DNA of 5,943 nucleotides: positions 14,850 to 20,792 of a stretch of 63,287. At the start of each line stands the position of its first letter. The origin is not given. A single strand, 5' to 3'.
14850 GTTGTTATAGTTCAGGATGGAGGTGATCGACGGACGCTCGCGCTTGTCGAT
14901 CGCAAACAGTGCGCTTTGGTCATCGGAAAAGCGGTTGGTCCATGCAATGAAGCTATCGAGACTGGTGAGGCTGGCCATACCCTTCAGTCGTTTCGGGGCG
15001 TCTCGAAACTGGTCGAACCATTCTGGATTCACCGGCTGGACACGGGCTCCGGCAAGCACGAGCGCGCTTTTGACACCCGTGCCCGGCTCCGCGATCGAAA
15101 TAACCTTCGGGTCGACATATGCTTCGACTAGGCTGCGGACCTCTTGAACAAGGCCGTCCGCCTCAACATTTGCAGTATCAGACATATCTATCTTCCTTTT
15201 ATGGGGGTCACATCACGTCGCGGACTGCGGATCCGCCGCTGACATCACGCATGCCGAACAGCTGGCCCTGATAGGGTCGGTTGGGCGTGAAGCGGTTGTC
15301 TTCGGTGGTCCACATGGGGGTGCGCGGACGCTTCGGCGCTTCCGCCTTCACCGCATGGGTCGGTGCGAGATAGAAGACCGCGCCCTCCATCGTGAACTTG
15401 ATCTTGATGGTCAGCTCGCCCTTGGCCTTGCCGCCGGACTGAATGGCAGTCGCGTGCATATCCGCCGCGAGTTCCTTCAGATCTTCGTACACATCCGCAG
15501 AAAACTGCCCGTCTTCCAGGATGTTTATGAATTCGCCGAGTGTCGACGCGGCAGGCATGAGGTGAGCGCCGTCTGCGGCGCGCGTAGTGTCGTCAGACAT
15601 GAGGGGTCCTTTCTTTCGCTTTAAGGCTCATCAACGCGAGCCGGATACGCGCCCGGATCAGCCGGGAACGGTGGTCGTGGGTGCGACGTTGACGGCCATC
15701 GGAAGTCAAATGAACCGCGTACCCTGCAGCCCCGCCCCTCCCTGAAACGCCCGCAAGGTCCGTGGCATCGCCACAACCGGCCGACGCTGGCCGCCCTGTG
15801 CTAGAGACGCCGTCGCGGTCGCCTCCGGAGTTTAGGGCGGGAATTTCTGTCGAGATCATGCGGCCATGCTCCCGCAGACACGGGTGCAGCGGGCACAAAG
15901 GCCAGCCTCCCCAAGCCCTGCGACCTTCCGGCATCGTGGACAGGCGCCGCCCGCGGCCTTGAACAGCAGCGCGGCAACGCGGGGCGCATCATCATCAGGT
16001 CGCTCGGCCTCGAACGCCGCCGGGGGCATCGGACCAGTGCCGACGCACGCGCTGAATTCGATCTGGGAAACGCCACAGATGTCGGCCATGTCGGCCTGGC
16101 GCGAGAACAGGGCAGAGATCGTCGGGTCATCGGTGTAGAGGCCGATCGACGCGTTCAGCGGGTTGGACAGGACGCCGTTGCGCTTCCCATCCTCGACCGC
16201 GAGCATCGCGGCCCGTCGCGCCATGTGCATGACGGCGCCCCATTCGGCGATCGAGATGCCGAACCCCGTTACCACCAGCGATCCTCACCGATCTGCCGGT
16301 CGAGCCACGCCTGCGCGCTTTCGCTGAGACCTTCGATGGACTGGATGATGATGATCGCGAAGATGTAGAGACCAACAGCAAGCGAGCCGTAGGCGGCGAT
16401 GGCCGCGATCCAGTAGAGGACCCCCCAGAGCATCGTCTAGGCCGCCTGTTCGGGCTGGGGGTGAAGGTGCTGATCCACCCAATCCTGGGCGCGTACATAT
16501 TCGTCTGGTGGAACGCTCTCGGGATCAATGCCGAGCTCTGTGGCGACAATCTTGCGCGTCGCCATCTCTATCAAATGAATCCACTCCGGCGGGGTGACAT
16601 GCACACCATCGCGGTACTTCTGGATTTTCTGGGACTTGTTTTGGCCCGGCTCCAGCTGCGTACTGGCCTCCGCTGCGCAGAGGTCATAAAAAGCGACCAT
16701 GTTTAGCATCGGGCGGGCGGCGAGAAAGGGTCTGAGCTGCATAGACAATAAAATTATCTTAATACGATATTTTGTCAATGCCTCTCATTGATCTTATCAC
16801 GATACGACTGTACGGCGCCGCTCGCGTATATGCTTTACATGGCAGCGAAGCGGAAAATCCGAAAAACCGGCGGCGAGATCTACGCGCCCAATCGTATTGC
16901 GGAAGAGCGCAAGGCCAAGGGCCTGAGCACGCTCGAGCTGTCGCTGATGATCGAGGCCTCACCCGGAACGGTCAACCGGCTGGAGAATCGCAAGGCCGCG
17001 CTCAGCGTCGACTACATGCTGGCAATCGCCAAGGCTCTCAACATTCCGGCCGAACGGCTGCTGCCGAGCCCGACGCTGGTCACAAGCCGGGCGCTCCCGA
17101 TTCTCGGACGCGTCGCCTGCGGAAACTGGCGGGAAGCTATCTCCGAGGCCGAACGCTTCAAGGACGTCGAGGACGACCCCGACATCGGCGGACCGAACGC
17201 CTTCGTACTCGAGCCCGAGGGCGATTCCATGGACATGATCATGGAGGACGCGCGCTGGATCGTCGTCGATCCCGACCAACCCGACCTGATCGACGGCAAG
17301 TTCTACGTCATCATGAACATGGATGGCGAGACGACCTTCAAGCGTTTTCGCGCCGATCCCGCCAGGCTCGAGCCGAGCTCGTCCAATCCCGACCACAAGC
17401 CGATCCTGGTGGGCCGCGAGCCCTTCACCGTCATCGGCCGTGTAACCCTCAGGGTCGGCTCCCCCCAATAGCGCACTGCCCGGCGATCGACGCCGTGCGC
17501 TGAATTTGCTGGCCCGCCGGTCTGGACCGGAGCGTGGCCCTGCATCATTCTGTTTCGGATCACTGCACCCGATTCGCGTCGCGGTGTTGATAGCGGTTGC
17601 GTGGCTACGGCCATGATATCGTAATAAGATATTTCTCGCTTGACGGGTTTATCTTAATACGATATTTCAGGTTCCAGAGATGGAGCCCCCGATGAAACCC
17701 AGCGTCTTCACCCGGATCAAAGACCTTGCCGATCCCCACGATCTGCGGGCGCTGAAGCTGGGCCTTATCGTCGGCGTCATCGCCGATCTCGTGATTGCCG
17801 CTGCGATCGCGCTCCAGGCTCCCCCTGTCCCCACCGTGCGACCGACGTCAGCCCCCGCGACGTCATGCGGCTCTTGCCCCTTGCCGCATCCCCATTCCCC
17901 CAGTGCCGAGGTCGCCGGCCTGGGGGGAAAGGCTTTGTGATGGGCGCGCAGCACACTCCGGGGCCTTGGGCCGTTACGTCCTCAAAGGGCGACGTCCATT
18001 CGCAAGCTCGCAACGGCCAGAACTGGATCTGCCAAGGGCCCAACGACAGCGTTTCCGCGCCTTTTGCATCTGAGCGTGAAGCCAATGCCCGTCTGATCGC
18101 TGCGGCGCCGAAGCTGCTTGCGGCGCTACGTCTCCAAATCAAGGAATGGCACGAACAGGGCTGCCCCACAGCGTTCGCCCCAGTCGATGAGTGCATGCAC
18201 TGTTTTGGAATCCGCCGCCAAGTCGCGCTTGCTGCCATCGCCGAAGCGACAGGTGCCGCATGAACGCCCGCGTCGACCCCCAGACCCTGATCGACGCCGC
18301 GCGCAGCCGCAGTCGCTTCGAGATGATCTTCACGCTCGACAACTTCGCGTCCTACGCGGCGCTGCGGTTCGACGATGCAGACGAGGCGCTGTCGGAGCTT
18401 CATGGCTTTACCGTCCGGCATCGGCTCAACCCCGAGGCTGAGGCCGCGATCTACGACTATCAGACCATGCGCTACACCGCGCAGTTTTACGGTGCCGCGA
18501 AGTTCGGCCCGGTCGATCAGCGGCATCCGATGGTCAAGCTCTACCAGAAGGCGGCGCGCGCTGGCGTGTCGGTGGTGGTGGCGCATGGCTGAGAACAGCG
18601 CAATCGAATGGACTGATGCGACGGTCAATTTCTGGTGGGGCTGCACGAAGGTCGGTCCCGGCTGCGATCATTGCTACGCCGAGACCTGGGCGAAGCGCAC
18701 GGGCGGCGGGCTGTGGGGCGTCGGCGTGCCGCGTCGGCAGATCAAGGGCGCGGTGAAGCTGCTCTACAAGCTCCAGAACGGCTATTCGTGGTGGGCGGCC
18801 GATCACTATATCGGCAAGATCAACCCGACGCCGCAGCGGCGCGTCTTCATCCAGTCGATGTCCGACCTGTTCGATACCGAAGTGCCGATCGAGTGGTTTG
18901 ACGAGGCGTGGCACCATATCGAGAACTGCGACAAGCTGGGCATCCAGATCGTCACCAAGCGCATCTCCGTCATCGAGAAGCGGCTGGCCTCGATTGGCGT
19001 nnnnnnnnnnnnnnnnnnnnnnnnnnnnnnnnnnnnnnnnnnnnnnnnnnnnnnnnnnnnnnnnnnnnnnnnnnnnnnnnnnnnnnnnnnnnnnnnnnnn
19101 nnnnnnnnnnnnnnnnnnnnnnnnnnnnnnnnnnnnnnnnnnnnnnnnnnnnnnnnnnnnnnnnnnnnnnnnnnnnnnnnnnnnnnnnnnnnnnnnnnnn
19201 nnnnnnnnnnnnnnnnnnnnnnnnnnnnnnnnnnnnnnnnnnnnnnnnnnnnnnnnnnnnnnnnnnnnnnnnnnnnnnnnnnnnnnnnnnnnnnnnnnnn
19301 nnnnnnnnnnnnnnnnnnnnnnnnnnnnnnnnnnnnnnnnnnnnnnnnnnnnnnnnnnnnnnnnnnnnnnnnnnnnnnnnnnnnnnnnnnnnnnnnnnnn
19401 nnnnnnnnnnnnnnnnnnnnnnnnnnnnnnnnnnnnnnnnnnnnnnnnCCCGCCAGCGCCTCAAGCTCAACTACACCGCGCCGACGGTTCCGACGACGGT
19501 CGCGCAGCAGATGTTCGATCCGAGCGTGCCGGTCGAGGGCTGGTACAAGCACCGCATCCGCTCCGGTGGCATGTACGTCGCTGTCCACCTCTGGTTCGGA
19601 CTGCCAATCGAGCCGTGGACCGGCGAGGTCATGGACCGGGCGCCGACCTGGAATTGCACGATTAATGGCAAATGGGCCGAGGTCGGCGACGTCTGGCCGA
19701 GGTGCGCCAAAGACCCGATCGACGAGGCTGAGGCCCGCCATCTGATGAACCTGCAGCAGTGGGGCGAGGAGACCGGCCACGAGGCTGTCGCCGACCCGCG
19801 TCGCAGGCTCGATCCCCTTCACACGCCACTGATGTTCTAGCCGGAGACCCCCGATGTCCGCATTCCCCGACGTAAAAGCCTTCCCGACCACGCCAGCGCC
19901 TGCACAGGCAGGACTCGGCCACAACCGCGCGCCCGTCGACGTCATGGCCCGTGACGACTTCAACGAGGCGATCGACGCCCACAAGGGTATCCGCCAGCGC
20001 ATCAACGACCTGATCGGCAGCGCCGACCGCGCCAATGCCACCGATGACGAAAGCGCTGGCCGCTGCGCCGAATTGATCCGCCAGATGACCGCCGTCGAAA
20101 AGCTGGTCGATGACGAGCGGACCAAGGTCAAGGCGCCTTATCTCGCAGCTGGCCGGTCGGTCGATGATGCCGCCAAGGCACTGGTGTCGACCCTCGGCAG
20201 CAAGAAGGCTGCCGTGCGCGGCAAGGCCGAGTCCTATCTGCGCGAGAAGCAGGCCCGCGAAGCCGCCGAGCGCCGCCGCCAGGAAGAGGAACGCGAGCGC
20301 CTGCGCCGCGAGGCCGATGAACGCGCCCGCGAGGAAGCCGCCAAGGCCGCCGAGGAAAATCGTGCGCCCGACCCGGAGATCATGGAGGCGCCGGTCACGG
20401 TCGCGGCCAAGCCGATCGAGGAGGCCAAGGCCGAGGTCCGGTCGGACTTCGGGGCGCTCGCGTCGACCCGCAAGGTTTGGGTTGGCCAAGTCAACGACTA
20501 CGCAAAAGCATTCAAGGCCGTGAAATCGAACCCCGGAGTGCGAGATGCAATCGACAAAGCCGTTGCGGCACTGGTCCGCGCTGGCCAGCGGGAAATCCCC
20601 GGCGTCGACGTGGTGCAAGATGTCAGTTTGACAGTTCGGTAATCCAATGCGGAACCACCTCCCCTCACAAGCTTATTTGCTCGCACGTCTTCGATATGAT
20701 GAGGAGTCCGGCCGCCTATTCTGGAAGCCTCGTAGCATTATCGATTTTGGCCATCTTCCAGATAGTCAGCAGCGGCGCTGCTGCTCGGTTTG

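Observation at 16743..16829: A 17-nt dyad motif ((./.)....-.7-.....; consensus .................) recurs about 10 times and is present at all three divergent strand switches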

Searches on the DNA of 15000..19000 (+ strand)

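Call 7: search_dna_similar(query=window:15000-19000:+, collection=phages, mode=distant)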
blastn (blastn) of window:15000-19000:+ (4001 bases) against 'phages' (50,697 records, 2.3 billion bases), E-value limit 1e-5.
Records with a match: 24; places in all: 24; records where one place covers at least 80% of the query: 0.
Best place of each record, by identity: 90-95% 3; 80-90% 9; 60-80% 12.
By first word of the organism name: Gordonia 8; Burkholderia 5; Agrobacterium 2; Sinorhizobium 2; Mycobacterium 2; Pseudomonas 2; Bacteriophage 1; Synechococcus 1; Paraburkholderia 1.
By host as written in the record: Gordonia terrae 3612 6; Agrobacterium tumefaciens C58 2; Mycobacterium smegmatis mc2 155 2; Burkholderia sp. 2; Burkholderia gladioli 2; Pseudomonas aeruginosa 2; - 1; Synechococcus sp. 1; and 6 more.
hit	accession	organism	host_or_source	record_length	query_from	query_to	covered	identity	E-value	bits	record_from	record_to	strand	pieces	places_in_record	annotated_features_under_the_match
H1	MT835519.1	Bacteriophage sp.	human fecal samples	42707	2187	2407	6%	71.8%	5e-18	101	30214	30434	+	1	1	record has no annotation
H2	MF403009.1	Agrobacterium phage Atu_ph08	Agrobacterium tumefaciens C58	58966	3586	3756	4%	75.9%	2e-24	122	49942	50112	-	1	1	hypothetical protein | putative HD superfamily hydrolase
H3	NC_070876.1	Agrobacterium phage Atu_ph08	Agrobacterium tumefaciens C58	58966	3586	3756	4%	75.9%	2e-24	122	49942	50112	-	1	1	hypothetical protein | putative HD superfamily hydrolase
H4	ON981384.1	Synechococcus phage MinM1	Synechococcus sp.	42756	3583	3690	3%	77.1%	5e-12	82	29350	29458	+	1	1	hypothetical protein (x2)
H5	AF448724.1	Sinorhizobium phage PBC5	Sinorhizobium meliloti 2011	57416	3582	3685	3%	78.8%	9e-15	90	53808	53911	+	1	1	orf76: unknown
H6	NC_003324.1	Sinorhizobium phage PBC5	Sinorhizobium meliloti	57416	3582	3685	3%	78.8%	9e-15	90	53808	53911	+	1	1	DUF5131 family protein | hypothetical protein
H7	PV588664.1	Paraburkholderia phage IPK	Paraburkholderia caledonica Bk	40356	3585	3686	3%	79.4%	9e-15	91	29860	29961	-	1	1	record has no annotation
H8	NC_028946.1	Mycobacterium phage Dante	Mycobacterium smegmatis mc2 155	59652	3585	3686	3%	76.4%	3e-8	69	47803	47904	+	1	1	hypothetical protein (x2)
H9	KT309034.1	Mycobacterium phage Dante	Mycobacterium smegmatis mc2 155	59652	3585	3686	3%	76.4%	3e-8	69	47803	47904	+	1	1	hypothetical protein (x2)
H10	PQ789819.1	Burkholderia phage vB_E192a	Burkholderia sp.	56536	3592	3684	2%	81.7%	3e-15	92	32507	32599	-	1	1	hypothetical protein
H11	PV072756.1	Burkholderia phage vB_PL1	Burkholderia sp.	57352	3592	3684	2%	81.7%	3e-15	92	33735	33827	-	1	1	hypothetical protein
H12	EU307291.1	Burkholderia phage Bups phi1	Burkholderia pseudomallei NCTC 13178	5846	3592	3684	2%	77.4%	7e-10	74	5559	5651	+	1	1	hypothetical protein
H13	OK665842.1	Burkholderia phage BgManors32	Burkholderia gladioli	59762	3592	3684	2%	76.3%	9e-9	70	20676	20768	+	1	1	hypothetical protein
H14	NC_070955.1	Burkholderia phage BgManors32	Burkholderia gladioli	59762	3592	3684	2%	76.3%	9e-9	70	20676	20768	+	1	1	hypothetical protein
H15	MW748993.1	Pseudomonas phage BUCT566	Pseudomonas aeruginosa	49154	3073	3128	1%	83.9%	5e-6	62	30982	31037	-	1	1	hypothetical protein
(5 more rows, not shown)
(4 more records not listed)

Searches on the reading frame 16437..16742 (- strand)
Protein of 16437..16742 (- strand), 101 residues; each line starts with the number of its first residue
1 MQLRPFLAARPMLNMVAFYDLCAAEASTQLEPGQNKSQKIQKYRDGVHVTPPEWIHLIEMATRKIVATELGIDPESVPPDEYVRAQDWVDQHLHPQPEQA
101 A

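Call 9: search_protein_families(library=pfam, proteins=[window:16437-16742:-], max_evalue=0.01)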
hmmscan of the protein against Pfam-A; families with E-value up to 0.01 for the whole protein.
window:16437-16742:- (101 aa): 0 families

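Call 41: search_protein_families(library=phrogs, proteins=[window:16437-16742:-], max_evalue=0.01)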
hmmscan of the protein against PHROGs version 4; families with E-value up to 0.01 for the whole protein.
window:16437-16742:- (101 aa): 0 families

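Call 48: find_homologous_proteins(query=window:16437-16742:-, max_evalue=0.001)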
Query window:16437-16742:- (101 aa): 1 proteins with E <= 0.001 among 2 candidates.
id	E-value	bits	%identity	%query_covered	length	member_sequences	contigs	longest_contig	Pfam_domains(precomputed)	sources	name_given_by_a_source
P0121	2.1e-62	226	100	100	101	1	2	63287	-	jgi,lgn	jgi:hypothetical protein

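Call 59: search_protein_representatives(protein=window:16437-16742:-)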
Query: 101 residues. Proteins with E-value up to 0.001 (for the whole library): 2; up to 1e-10: 1; up to 1e-30: 1. The best 2 are listed.
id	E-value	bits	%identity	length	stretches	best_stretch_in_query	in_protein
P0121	6.7e-63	225.6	100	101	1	1-101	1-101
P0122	1.4e-04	38.4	33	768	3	42-90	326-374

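Call 66: search_protein_families(library=pfam, alignment_id=A2, max_evalue=1)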
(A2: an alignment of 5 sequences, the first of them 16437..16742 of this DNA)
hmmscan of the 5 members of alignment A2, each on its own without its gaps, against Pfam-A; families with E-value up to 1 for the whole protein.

A. member 1, window:16437-16742:- (101 aa): 0 families

B. families by the number of members that match (of 5 scanned): 8 families
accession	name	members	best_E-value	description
PF01381.28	HTH_3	4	0.045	Helix-turn-helix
PF13560.12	HTH_31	2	6e-05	Helix-turn-helix domain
PF15943.11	YdaS_toxin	2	0.066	Bacterial toxin YdaS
PF02637.23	GatB_Yqey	1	0.015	GatB domain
PF22824.1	THAP9_C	1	0.039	DNA transposase THAP9, C-terminal domain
PF00585.24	Thr_dehydrat_C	1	0.13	C-terminal regulatory domain of Threonine dehydratase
PF10743.14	Phage_Cox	1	0.23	Regulatory phage protein cox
PF21984.2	DnaD_N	1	0.32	DnaD N-terminal domain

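Call 67: search_solved_structures(query=A2, max_evalue=10)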
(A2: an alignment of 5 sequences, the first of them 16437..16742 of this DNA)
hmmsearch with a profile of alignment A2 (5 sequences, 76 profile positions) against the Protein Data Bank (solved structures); distinct sequences matched with E-value up to 10: 2.
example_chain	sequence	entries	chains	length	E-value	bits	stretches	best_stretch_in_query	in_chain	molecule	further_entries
1qpn_A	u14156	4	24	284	0.04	17.6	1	21-59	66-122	PROTEIN (QUINOLINATE PHOSPHORIBOSYL TRANSFERASE) | QUINOLINATE ACID PHOSPHORIBOSYL TRANSFERASE | QUINOLINATE PHOSPHORIBOSYLTRANSFERASE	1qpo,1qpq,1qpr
7tol_A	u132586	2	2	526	0.85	13.3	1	36-66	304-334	glycerol dibiphytanyl glycerol tetraether - macrocyclic archaeol synthase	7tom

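Call 76: predict_structure(protein=window:16437-16742:-)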
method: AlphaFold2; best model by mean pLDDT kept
length: 101 residues; sequences in the alignment: 1
mean_pLDDT: 65.5   pTM: 0.47
mean pLDDT of the five models: 65.5, 65.2, 64.4, 64.0, 62.8
residues with pLDDT >= 90: 0; 70-90: 41; 50-70: 45; < 50: 15
segments of 3 or more residues with pLDDT < 50: 1-5, 95-97, 99-101
pLDDT, mean of each block of 10 residues (from residue 1): 46 62 70 69 63 70 78 81 69 50 38
secondary structure, 60 per line:
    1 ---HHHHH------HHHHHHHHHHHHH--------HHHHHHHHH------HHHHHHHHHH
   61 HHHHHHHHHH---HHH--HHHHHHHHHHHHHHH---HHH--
elements in order: H4-8 H15-27 H36-44 H51-70 H79-93

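Call 79: fold_search(model_id=the predicted structure, library=pdb)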
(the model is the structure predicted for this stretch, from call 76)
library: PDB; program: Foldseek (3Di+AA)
matches with E <= 10: 44; with E <= 0.001: 0
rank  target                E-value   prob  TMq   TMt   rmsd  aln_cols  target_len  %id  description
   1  7pdj_D                1.2e+00  0.11  0.23  0.15  12.3        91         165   16  R12E vFLIP mutant (released 2022-05-11)
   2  4c52_B                2.8e+00  0.08  0.26  0.21  13.5       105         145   13  Crystal structure of Bcl-xL in complex with benzoylurea compound (39b) (released 2014-02-05)
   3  3e9l                  3.1e+00  0.25  0.30  0.13   2.7        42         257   14  Crystal Structure of Human Prp8, Residues 1755-2016 (released 2008-10-07)
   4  9hlz_LL               3.6e+00  0.13  0.33  0.17  11.0        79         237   14  Translational activators Aep1, Aep2 and Atp25 in complex with mRNA and the yeast mitochondrial ribosome (released 2025-12-17)
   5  6st2_B                3.9e+00  0.07  0.29  0.23  13.6        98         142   17  Selective Affimers Recognize BCL-2 Family Proteins Through Non-Canonical Structural Motifs (released 2020-09-30)
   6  6uvf_L                4.3e+00  0.06  0.27  0.22  14.0       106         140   14  Crystal structure of BCL-XL bound to compound 12: (R)-2-(3-([1,1'-Biphenyl]-4-carbonyl)-3-(4-methylbenzyl)ureido)-3-(( (released 2021-05-05)
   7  8hln_B                4.6e+00  0.06  0.21  0.21  10.3        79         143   14  Crystal structure of p53/BCL2 fusion complex(complex3) (released 2023-07-26)
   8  6uvf_J                4.6e+00  0.06  0.27  0.21  14.3       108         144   14  Crystal structure of BCL-XL bound to compound 12: (R)-2-(3-([1,1'-Biphenyl]-4-carbonyl)-3-(4-methylbenzyl)ureido)-3-(( (released 2021-05-05)
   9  3lcn_B                5.1e+00  0.08  0.31  0.32  10.2        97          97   13  Nab2:Gfd1 complex (released 2010-05-12)
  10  3j6b_L                5.4e+00  0.10  0.32  0.17  11.1        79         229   14  Structure of the yeast mitochondrial large ribosomal subunit (released 2014-04-09)
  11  5b5x                  5.4e+00  0.06  0.25  0.14   9.4        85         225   15  Crystal structure of limiting CO2-inducible protein LCIC (released 2016-12-07)
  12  7fmi_A                5.7e+00  0.11  0.28  0.13   2.9        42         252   10  PanDDA analysis group deposition -- Aar2/RNaseH in complex with fragment P06C11 from the F2X-Universal Library (released 2022-11-02)
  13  3u64                  5.7e+00  0.03  0.22  0.10  13.0       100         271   17  The Crystal Structure of Tat-T (Tp0956) (released 2012-02-22)
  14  1v64_MODEL_1_A        6.0e+00  0.09  0.38  0.36  10.4        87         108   14  Solution structure of the 3rd HMG box of mouse UBF1 (released 2004-05-27)
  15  8wif_f                6.0e+00  0.04  0.18  0.12  12.7        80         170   18  Cryo- EM structure of Mycobacterium smegmatis 30S ribosomal subunit (body 2) of 70S ribosome and RafH. (released 2024-02-28)
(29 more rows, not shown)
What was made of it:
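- On Lambda-type CI repressor/operator system: The window's own protein matches nothing (calls 41, 48, 59, 79).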

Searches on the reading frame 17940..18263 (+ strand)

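Call 82: search_protein_families(library=phrogs, proteins=[window:17940-18263:+], max_evalue=0.001)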
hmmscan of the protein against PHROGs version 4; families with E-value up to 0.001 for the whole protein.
window:17940-18263:+ (107 aa): 1 family
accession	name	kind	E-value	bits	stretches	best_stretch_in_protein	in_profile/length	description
phrog_1273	-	unknown function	2e-14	54.8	1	2-106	5-100/103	-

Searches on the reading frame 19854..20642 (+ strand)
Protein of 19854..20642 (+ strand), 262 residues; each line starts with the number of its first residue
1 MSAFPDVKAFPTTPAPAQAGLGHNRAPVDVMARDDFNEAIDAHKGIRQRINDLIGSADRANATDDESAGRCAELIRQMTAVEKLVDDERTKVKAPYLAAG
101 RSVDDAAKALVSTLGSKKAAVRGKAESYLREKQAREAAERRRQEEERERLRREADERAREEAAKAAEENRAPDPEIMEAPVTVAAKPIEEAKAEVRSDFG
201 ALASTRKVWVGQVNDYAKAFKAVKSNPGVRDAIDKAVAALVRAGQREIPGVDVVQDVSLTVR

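Call 75: search_protein_families(library=pfam, proteins=[window:19854-20642:+], max_evalue=0.01)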
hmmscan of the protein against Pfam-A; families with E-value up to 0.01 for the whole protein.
window:19854-20642:+ (262 aa): 0 families

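Call 82: search_protein_families(library=phrogs, proteins=[window:19854-20642:+], max_evalue=0.001)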
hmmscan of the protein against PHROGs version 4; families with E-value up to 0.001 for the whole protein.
window:19854-20642:+ (262 aa): 1 family
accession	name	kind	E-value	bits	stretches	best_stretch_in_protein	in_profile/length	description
phrog_10477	-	DNA, RNA and nucleotide metabolism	3.1e-15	57.8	1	61-256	38-239/243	exonuclease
